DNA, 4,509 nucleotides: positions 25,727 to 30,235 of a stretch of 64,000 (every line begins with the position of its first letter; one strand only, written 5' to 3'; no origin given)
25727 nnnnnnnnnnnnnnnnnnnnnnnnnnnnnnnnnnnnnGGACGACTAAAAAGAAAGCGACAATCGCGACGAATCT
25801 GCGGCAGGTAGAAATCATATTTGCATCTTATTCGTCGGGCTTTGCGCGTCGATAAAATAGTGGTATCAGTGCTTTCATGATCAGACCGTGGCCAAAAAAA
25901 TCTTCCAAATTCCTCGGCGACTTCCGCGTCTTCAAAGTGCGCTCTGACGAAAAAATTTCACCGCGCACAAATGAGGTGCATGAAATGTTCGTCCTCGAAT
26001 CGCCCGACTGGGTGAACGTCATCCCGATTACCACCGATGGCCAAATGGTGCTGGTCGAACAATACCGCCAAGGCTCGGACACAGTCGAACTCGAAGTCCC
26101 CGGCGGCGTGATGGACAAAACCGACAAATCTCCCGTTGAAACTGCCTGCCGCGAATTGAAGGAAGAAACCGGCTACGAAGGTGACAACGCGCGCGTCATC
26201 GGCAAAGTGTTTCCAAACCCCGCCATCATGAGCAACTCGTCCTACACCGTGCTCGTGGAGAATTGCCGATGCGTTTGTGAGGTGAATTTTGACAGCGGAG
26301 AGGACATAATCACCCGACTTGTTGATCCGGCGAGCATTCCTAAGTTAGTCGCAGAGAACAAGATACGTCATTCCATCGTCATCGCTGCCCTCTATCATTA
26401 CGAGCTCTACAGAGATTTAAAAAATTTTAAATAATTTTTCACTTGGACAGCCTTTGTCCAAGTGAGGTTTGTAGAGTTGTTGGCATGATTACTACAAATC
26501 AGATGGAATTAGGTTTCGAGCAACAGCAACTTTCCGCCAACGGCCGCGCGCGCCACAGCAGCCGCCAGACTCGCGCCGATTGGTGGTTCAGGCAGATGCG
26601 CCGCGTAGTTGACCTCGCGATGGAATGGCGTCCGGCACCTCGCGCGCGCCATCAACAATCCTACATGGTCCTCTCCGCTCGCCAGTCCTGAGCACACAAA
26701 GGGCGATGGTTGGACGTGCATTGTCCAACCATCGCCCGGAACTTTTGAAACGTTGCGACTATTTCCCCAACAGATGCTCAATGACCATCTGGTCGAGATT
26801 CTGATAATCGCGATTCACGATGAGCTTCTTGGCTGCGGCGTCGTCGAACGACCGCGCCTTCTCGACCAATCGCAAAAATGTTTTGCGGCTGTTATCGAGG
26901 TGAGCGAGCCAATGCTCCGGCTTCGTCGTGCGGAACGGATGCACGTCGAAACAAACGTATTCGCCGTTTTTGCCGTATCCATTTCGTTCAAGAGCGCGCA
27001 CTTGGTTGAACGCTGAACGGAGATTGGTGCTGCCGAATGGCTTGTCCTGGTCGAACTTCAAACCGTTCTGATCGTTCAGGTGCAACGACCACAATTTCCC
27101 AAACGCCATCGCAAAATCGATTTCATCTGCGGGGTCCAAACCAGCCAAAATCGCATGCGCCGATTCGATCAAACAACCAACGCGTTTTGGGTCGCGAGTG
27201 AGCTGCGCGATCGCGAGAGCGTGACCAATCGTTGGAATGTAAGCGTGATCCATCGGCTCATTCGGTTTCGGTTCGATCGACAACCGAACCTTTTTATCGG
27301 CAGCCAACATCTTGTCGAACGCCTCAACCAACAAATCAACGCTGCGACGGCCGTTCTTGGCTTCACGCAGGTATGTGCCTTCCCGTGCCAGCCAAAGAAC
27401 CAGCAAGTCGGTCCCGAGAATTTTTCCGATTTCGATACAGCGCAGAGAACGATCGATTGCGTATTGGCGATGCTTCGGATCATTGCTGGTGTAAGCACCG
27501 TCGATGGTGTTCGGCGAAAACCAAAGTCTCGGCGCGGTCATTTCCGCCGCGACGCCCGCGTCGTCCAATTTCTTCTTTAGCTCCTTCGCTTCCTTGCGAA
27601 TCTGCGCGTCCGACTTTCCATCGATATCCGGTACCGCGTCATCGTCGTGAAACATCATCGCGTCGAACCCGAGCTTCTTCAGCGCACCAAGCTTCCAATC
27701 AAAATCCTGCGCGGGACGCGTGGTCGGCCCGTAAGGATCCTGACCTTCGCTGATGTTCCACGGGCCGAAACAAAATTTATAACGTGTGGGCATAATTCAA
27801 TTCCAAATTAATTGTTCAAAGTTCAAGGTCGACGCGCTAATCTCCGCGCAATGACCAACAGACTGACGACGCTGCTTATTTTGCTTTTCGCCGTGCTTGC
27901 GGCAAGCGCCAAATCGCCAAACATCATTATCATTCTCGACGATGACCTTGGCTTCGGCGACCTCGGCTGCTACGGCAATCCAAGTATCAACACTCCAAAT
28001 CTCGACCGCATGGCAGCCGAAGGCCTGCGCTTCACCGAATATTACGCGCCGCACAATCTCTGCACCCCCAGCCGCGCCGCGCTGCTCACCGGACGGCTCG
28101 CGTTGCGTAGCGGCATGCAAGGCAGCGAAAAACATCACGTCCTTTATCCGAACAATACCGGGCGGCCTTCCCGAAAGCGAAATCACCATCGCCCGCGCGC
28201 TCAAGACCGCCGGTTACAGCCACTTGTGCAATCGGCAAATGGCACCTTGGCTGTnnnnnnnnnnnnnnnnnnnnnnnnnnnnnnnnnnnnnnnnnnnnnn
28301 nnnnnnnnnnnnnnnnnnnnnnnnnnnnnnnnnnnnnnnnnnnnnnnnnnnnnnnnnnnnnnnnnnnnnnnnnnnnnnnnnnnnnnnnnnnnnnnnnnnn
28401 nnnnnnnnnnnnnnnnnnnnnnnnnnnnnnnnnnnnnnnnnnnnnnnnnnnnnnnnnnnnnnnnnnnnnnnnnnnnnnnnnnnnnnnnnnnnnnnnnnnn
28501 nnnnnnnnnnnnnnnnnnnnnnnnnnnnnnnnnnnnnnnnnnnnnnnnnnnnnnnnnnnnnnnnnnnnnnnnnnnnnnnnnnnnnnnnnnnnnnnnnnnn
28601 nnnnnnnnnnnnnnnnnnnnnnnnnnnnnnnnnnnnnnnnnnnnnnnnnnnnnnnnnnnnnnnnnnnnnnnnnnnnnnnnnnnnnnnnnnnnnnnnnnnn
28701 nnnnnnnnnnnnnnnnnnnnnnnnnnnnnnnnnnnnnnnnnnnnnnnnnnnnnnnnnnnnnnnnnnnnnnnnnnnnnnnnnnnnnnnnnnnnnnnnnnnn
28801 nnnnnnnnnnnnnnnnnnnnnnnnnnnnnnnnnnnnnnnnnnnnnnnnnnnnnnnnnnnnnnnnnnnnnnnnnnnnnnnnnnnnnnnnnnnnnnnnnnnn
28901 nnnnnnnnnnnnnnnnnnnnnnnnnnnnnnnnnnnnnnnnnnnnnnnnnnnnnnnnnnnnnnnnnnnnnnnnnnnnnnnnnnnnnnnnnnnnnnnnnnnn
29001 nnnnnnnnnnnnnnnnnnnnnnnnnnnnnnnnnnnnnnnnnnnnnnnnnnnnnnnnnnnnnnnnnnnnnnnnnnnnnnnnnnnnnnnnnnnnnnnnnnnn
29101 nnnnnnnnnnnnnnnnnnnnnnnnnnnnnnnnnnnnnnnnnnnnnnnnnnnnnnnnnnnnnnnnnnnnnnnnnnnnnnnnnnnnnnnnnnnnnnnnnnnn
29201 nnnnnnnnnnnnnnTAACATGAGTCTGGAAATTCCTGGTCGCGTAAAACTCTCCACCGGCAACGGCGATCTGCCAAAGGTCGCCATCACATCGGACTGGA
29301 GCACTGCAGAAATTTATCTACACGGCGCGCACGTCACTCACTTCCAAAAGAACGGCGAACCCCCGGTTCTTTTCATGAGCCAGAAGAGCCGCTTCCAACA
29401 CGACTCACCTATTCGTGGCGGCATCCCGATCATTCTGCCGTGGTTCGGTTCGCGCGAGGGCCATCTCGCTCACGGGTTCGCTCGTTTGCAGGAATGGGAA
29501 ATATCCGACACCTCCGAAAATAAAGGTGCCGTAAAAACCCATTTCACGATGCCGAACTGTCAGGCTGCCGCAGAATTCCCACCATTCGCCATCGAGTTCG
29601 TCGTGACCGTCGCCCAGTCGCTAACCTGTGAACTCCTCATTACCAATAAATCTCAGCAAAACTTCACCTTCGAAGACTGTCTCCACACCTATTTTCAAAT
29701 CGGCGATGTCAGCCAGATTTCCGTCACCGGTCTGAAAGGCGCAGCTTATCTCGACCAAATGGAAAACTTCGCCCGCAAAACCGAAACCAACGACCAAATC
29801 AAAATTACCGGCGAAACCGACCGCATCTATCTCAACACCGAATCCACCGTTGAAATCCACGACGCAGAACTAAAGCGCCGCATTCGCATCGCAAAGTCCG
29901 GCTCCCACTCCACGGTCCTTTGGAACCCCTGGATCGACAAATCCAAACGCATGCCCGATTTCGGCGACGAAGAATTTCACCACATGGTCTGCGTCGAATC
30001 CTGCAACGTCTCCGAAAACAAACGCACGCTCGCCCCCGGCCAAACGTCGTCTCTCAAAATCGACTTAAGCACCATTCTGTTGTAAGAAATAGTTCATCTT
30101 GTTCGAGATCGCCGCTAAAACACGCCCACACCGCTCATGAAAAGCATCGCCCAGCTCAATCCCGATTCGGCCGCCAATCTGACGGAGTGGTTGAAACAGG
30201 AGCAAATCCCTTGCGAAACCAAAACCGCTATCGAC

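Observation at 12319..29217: Frameshifts are confined to about 12.3-29.2 kb (around 30 breaks, including the pdh operon); about 35 kb of flanking long ORFs are intact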

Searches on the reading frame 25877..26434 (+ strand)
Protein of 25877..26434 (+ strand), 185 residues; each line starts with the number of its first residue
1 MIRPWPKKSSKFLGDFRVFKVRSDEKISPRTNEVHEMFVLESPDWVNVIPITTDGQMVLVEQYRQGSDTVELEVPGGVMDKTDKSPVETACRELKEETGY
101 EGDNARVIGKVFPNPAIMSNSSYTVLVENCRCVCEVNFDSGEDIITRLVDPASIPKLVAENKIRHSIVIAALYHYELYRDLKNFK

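Call 5: find_encoding_contigs(protein=window:25877-26434:+, flank=10000, max_places=10)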
Protein window:25877-26434:+ (185 aa): no gene with exactly this product is on record in the collection.

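Call 13: find_related_loci(query=window:25877-26434:+, collection=metagenome_contigs, flank=10000)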
Query window:25877-26434:+ (185 aa) in metagenome_contigs; peptide patterns used: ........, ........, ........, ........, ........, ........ (x = any residue, [..] = any of these).
217 stretches matched a pattern; 101 encode a relative of the query (tblastn E <= 1e-3); the best 80 are kept; 80 distinct loci.
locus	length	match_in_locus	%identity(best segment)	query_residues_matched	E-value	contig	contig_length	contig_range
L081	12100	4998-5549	88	1-184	5e-109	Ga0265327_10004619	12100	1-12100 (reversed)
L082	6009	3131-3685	63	1-185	5e-76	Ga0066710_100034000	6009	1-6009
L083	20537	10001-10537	59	1-179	4e-75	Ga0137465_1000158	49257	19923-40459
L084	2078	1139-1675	56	1-179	5e-73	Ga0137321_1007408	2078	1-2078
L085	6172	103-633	47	1-178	4e-51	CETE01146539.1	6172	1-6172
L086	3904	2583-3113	47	1-178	4e-51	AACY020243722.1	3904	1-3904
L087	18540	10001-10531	48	1-178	6e-51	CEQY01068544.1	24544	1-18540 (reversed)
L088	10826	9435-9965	47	1-178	1e-50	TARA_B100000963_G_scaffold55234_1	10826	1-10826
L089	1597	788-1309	46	5-179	2e-51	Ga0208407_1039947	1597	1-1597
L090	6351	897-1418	46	5-179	1e-49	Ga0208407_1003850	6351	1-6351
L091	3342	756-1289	45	1-179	6e-49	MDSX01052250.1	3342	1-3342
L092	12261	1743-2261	41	1-175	4e-45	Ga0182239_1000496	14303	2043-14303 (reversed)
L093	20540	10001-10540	43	5-185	6e-45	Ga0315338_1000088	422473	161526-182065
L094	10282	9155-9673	41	1-175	7e-43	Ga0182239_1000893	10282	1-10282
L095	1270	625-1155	38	1-178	6e-39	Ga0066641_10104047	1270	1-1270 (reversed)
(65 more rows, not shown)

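Call 43: find_homologous_proteins(query=window:25877-26434:+, max_evalue=1e-40)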
Query window:25877-26434:+ (185 aa): 2945 proteins with E <= 1e-40 among 3285 candidates; the best 120 are listed.
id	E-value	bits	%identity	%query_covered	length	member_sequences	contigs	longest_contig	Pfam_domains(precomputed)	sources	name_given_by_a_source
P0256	1.1e-103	362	88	98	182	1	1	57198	PF00293.35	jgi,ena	-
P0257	2.5e-103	361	85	98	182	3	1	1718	PF00293.35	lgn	-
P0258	1.3e-102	359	85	98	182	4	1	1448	PF00293.35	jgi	jgi:ADP-ribose pyrophosphatase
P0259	3.3e-102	358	85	98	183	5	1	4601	PF00293.35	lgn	-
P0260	5.6e-100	350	82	98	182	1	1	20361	PF00293.35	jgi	jgi:ADP-ribose pyrophosphatase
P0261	2.5e-99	348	84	96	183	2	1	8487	PF00293.35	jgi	jgi:ADP-ribose pyrophosphatase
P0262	7.8e-99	347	82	98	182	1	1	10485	PF00293.35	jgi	jgi:ADP-ribose pyrophosphatase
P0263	2.9e-97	342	79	98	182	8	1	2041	PF00293.35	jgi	jgi:ADP-ribose pyrophosphatase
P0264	8.3e-94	330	100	81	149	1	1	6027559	PF00293.35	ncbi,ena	-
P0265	2.1e-79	283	86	79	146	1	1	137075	PF00293.35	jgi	jgi:ADP-ribose pyrophosphatase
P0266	3.1e-79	283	84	79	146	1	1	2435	PF00293.35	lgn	-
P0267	3.1e-79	283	66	100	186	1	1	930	PF00293.35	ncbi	-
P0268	2.1e-76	274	70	97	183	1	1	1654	PF00293.35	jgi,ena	-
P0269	3.7e-76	273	67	98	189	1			PF00293.35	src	-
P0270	6.7e-76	272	67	100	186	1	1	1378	PF00293.35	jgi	jgi:8-oxo-dGTP pyrophosphatase MutT (NUDIX family)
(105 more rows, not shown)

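Call 44: find_encoding_contigs(protein=P0256, flank=10000, max_places=3)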
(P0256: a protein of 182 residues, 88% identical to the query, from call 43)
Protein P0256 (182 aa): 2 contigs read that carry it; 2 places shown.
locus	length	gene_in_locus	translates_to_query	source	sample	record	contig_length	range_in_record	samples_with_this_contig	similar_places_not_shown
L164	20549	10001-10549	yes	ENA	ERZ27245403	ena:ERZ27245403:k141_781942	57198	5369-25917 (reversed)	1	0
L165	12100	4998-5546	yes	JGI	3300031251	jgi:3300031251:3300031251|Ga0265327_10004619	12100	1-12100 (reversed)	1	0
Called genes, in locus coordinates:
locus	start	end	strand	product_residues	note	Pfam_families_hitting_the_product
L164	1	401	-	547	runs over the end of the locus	-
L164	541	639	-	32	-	-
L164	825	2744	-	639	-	PF08450:SGL (faint), PF01436:NHL (weak), PF24684:Vgb_lyase (faint), PF25021:TEN_NHL (faint), PF06739:SBBP (faint), PF01436:NHL (weak)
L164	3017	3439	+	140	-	PF01878:EVE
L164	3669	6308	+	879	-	PF00456:Transketolase_N (faint), PF17831:PDH_E1_M, PF22613:Transketolase_C_1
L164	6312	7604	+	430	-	PF00364:Biotin_lipoyl, PF25984:BSH_YknX (faint), PF25997:BSH_YhbJ (weak), PF02817:E3_binding, PF00198:2-oxoacid_dh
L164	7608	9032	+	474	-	PF00890:FAD_binding_2 (faint), PF01134:GIDA (weak), PF01946:Thi4 (faint), PF07992:Pyr_redox_2, PF12831:FAD_oxidored, PF13450:NAD_binding_8 (weak), PF00070:Pyr_redox, PF02852:Pyr_redox_dim, +2 more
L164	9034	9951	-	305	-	PF06283:ThuA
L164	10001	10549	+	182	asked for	PF00293:NUDIX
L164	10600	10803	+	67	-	-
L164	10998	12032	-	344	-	PF01261:AP_endonuc_2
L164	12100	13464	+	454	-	PF00884:Sulfatase, PF14707:Sulfatase_C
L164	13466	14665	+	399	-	PF01263:Aldose_epim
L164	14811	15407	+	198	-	PF25842:NfeD_TM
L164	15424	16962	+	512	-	PF01145:Band_7, PF15975:Flot (weak)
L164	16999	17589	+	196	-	PF04307:YdjM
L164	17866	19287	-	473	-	PF01406:tRNA-synt_1e, PF09334:tRNA-synt_1g (faint), PF09190:DALR_2 (weak), PF23493:CysS_C (weak)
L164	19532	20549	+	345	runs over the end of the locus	-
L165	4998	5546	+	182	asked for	PF00293:NUDIX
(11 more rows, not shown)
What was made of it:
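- Tried and rejected: L164 solved this (call 44).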

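Call 45: find_encoding_contigs(protein=P0264, flank=10000, max_places=3)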
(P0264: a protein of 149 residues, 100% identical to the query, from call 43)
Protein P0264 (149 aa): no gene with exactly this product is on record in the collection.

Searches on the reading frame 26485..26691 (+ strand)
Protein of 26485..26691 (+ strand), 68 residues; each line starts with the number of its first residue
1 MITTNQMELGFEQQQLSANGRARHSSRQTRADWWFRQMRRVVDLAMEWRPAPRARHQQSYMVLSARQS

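Call 60: find_encoding_contigs(protein=window:26485-26691:+, flank=10000, max_places=5)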
Protein window:26485-26691:+ (68 aa): no gene with exactly this product is on record in the collection.

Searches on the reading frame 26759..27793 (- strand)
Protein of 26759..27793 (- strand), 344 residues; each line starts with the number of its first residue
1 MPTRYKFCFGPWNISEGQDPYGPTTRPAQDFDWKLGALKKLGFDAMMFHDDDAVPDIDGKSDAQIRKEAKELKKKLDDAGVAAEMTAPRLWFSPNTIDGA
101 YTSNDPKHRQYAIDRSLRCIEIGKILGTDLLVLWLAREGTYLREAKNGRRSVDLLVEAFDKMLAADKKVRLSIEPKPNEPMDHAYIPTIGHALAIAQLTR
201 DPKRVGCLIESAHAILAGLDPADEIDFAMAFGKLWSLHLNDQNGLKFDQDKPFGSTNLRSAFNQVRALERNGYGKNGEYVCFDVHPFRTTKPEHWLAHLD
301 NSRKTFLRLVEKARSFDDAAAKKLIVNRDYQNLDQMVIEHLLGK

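Call 6: find_encoding_contigs(protein=window:26759-27793:-, flank=10000, max_places=10)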
Protein window:26759-27793:- (344 aa): no gene with exactly this product is on record in the collection.

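Call 7: find_related_loci(query=window:26759-27793:-, collection=genome_contigs, flank=10000)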
Query window:26759-27793:- (344 aa) in genome_contigs; peptide patterns used: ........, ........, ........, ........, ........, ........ (x = any residue, [..] = any of these).
600 stretches matched a pattern (row limit reached: there are more); 439 encode a relative of the query (tblastn E <= 1e-3); the best 80 are kept; 80 distinct loci.
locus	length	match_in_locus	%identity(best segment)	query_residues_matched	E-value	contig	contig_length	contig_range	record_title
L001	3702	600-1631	96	1-344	0e+0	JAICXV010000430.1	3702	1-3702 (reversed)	MAG: Verrucomicrobiia bacterium isolate LS_FP_2_bin.140 k141_2589754_length_3702_cov_8.0000, whole genome shotgun sequen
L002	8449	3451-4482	86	1-344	0e+0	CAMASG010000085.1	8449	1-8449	MAG: Akkermansia muciniphila isolate LH-05nov19-220 genome assembly, contig: LH-05nov19-C21556, whole genome shotgun seq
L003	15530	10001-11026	87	3-344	0e+0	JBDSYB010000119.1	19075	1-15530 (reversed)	MAG: Verrucomicrobiota bacterium isolate cluster1_bin.665 k127_2880239, whole genome shotgun sequence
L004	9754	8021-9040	87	5-344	0e+0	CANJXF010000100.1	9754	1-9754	MAG: Verrucomicrobiales bacterium isolate RH-23may17-789 genome assembly, contig: RH-23may17-C56433, whole genome shotgu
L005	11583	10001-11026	85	3-344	0e+0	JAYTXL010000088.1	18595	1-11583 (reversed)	MAG: Verrucomicrobiota bacterium isolate GFS_5964 GFS_5964_87, whole genome shotgun sequence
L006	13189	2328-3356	85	1-343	0e+0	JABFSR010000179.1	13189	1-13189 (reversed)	MAG: Verrucomicrobia bacterium isolate WB-IL-17 seq_2287, whole genome shotgun sequence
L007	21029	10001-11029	85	2-344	0e+0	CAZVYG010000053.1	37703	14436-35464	MAG TPA_asm: uncultured Verrucomicrobiota bacterium isolate binchicken_co107_410 genome assembly, contig: NODE_2734_leng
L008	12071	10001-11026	86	3-344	0e+0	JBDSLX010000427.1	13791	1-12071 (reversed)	MAG: Verrucomicrobiota bacterium isolate cluster1_bin.38 k127_14043881, whole genome shotgun sequence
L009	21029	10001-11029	85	2-344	0e+0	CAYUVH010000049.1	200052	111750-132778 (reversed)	MAG TPA_asm: uncultured Verrucomicrobiota bacterium isolate binchicken_co200_328 genome assembly, contig: k141_786931, w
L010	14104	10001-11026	84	3-344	0e+0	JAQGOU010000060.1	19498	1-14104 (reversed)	MAG: Verrucomicrobiales bacterium isolate RYN_621 scaffold_2164322, whole genome shotgun sequence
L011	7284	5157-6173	86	5-343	0e+0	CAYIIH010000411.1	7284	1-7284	MAG TPA_asm: uncultured Verrucomicrobiota bacterium isolate ERP119705_co20_532 genome assembly, contig: NODE_13873_lengt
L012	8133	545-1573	83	2-344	0e+0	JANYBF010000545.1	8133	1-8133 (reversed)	MAG: Verrucomicrobia bacterium isolate GL140_5_metabat_486 GL140_5_k141_110465, whole genome shotgun sequence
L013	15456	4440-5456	85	5-343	0e+0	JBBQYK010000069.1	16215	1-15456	MAG: Verrucomicrobiota bacterium isolate Co_metawrap_2159 Cmw_2159_k141_4830982_length_16215_cov_28.5889, whole genome s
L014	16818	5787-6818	83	1-344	0e+0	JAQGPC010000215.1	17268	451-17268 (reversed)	MAG: Pedosphaera sp. isolate RYN_629 scaffold_1999878, whole genome shotgun sequence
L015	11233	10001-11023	85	4-344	0e+0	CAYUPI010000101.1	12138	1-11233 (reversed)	MAG TPA_asm: uncultured Verrucomicrobiota bacterium isolate binchicken_co185_233 genome assembly, contig: NODE_8329_leng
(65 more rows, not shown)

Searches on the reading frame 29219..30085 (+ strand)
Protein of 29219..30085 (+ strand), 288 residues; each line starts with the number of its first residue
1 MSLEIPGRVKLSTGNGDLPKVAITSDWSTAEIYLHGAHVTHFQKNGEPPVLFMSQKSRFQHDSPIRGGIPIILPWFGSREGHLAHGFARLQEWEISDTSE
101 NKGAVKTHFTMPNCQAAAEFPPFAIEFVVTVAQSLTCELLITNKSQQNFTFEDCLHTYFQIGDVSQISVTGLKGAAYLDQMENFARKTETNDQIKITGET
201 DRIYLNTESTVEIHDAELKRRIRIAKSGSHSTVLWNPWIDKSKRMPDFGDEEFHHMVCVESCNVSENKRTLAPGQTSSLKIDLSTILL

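Call 28: find_encoding_contigs(protein=window:29219-30085:+, flank=10000, max_places=6)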
Protein window:29219-30085:+ (288 aa): 1 contig read that carries it; 1 place shown.
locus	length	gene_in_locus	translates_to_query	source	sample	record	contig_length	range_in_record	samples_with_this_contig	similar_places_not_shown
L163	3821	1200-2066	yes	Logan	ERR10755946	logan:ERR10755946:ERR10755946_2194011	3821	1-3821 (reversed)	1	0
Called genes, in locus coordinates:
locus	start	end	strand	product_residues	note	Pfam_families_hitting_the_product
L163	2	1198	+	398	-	?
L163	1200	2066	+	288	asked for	PF01263:Aldose_epim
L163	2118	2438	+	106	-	-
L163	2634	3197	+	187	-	PF25842:NfeD_TM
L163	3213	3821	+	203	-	?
